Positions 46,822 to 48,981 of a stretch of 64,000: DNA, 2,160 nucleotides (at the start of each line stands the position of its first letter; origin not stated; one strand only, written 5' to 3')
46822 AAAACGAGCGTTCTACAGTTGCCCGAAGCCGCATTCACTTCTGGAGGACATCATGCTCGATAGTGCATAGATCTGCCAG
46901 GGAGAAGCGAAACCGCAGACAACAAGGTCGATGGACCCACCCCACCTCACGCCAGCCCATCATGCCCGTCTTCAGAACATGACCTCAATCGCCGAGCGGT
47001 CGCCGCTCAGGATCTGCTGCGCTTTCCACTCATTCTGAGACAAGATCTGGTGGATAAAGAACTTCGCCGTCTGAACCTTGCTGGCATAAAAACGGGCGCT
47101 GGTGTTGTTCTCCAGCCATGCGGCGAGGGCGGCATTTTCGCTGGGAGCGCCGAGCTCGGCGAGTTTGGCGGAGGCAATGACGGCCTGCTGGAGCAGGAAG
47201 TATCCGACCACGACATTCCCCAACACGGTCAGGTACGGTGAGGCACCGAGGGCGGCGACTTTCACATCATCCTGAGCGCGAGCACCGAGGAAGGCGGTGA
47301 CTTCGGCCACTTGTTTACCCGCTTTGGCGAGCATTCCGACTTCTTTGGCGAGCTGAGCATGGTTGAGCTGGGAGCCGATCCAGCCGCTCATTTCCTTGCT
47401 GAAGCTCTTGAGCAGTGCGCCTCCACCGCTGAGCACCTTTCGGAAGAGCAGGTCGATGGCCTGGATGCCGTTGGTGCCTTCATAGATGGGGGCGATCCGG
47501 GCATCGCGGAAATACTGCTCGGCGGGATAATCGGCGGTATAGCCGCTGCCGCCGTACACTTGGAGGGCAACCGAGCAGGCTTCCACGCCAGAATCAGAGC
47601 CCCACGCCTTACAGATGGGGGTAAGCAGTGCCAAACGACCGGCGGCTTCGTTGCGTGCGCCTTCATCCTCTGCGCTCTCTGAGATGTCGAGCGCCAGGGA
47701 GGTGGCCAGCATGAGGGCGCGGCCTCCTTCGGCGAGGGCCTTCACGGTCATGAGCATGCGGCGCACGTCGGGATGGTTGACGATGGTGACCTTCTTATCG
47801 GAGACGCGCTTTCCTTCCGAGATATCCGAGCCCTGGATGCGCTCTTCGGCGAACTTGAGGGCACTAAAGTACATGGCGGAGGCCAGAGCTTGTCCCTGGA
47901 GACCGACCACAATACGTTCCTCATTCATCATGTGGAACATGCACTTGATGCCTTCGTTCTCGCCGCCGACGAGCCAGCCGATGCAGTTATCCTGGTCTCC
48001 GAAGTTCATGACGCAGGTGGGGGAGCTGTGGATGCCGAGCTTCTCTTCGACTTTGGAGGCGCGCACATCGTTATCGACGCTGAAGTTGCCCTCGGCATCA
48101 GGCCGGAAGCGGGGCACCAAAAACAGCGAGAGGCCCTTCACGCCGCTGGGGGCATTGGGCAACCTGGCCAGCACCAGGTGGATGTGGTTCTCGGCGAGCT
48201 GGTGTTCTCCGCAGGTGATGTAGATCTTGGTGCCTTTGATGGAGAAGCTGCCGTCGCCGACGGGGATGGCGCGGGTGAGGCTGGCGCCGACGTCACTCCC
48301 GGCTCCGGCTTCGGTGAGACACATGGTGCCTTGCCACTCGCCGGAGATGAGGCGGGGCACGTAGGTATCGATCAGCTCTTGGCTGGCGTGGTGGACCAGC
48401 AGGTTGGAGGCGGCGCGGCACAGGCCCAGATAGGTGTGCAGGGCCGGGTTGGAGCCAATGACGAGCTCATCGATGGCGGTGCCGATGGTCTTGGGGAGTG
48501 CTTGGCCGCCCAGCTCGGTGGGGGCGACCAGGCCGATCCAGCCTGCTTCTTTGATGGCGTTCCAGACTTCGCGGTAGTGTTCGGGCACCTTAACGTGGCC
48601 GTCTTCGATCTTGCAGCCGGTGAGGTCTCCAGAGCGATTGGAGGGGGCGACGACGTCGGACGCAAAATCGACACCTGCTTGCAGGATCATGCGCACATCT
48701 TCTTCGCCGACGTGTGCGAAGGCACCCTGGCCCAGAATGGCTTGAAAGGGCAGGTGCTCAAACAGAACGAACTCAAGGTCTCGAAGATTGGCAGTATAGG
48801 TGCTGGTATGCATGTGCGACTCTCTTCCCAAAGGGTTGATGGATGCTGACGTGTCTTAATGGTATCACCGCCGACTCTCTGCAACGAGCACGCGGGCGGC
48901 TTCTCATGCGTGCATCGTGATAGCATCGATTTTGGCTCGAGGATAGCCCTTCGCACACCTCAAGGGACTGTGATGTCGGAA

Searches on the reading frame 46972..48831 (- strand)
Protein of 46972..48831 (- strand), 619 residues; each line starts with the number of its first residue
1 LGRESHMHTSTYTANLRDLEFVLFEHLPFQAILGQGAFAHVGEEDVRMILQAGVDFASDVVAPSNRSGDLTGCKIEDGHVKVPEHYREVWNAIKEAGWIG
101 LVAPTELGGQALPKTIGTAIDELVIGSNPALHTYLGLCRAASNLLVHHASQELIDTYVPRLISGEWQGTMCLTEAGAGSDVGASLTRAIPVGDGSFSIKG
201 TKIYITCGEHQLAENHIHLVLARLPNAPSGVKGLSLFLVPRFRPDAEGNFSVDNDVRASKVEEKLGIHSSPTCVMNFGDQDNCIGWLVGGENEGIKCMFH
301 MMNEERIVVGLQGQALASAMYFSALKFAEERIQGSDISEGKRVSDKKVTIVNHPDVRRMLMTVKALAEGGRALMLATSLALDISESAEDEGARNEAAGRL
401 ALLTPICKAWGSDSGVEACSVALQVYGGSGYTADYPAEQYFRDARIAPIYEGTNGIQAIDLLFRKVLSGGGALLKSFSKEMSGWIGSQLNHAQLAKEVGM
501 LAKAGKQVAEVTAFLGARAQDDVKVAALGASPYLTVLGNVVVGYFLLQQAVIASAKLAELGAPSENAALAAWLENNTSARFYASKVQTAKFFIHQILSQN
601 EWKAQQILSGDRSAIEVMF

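Call 15: search_protein_families(library=pfam, proteins=[window:46972-48831:-], max_evalue=0.001)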
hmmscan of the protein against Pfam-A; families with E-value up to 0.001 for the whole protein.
window:46972-48831:- (619 aa): 6 families
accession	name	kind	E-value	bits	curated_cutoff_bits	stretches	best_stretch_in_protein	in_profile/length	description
PF12806.12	Acyl-CoA_dh_C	-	3.7e-26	92.1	30.3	1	480-616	4-122/124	Acetyl-CoA dehydrogenase C-terminal like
PF00441.29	Acyl-CoA_dh_1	-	1.3e-19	71.3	22.4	1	292-459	1-143/150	Acyl-CoA dehydrogenase, C-terminal domain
PF02770.24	Acyl-CoA_dh_M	-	2.2e-11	44.2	33.3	1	170-278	2-95/97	Acyl-CoA dehydrogenase, middle domain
PF02771.21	Acyl-CoA_dh_N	-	1.3e-08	35.6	22.9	1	44-165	2-113/113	Acyl-CoA dehydrogenase, N-terminal domain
PF08028.16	Acyl-CoA_dh_2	-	1.8e-06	28.7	22.7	1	317-454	11-133/134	Acyl-CoA dehydrogenase, C-terminal domain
PF22924.1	ACOX_C_alpha1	-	0.00016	21.9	27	1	306-456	9-159/169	Acyl-CoA oxidase, C-alpha1 domain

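Call 43: find_related_loci(query=window:46972-48831:-, collection=genome_contigs, flank=1000)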
Query window:46972-48831:- (619 aa) in genome_contigs; peptide patterns used: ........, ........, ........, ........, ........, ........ (x = any residue, [..] = any of these).
357 stretches matched a pattern; 313 encode a relative of the query (tblastn E <= 1e-3); the best 80 are kept; 80 distinct loci.
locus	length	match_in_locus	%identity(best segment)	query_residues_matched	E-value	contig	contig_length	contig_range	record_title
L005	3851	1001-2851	64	3-619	0e+0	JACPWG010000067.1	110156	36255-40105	MAG: Planctomycetota bacterium isolate NC_groundwater_805_Pr6_B-0.1um_69_24 kurt_kritikos_18_scaffold_90700, whole genom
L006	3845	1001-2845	62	3-617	0e+0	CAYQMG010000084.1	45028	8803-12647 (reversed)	MAG TPA_asm: uncultured Gammaproteobacteria bacterium isolate binchicken_co219_296 genome assembly, contig: k141_36767,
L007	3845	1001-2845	62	3-617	0e+0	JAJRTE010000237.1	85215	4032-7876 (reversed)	MAG: Myxococcota bacterium isolate Dive96_bin1.27 k141_3749018, whole genome shotgun sequence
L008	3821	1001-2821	49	4-615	0e+0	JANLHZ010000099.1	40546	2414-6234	MAG: Planctomycetota bacterium isolate S40-2 k99_433636, whole genome shotgun sequence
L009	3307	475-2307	46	4-619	0e+0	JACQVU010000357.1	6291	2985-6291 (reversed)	MAG: Planctomycetota bacterium isolate NC_groundwater_1471_Ag_S-0.65um_69_23 S_p65_S5_coassembly_k141_3795341, whole gen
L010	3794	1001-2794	46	10-611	7e-175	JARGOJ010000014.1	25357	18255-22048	MAG: Planctomycetota bacterium isolate bin_em_oilr2.004 NODE_1106_length_25357_cov_4.204253, whole genome shotgun sequen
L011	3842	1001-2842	41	10-619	2e-156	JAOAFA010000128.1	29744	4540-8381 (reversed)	MAG: Deltaproteobacteria bacterium isolate SKW273 k141_458500, whole genome shotgun sequence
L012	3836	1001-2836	43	12-619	9e-156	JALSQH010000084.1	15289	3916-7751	MAG: bacterium isolate 356-284_metabat2_scaf2bin.127 356-284_scaffold_1883_c1, whole genome shotgun sequence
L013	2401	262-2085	42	12-615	2e-166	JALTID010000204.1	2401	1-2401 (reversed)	MAG: bacterium isolate S016_metabat2_scaf2bin.175_VB S016_NODE_58239_length_2401_cov_1.563325, whole genome shotgun sequ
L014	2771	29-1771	44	39-616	2e-154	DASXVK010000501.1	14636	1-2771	MAG TPA_asm: Polyangia bacterium isolate SMAG_U4743 k141_358505, whole genome shotgun sequence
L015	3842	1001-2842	42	10-619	2e-157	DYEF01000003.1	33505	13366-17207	MAG TPA_asm: Bdellovibrio sp. isolate Tomsk_43_40 Tomsk_k141_4896, whole genome shotgun sequence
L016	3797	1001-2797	41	7-617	5e-140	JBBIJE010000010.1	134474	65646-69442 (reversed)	MAG: Myxococcales bacterium isolate SIF170217_bin_155 NODE_141_length_134474_cov_19.882651, whole genome shotgun sequenc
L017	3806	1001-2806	39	4-617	1e-130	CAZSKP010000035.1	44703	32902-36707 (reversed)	MAG TPA_asm: uncultured bacterium isolate binchicken_co294_12 genome assembly, contig: NODE_1234_length_44703_cov_7.4433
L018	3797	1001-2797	39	7-617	8e-129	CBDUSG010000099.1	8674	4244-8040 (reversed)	MAG TPA_asm: uncultured bacterium isolate SRR22302348_concoct_115 genome assembly, contig: ERZ25073597.2970, whole genom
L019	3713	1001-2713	39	10-600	2e-127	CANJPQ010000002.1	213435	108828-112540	MAG: Candidatus Marinimicrobia bacterium isolate RH-23may17-447 genome assembly, contig: RH-23may17-C278, whole genome s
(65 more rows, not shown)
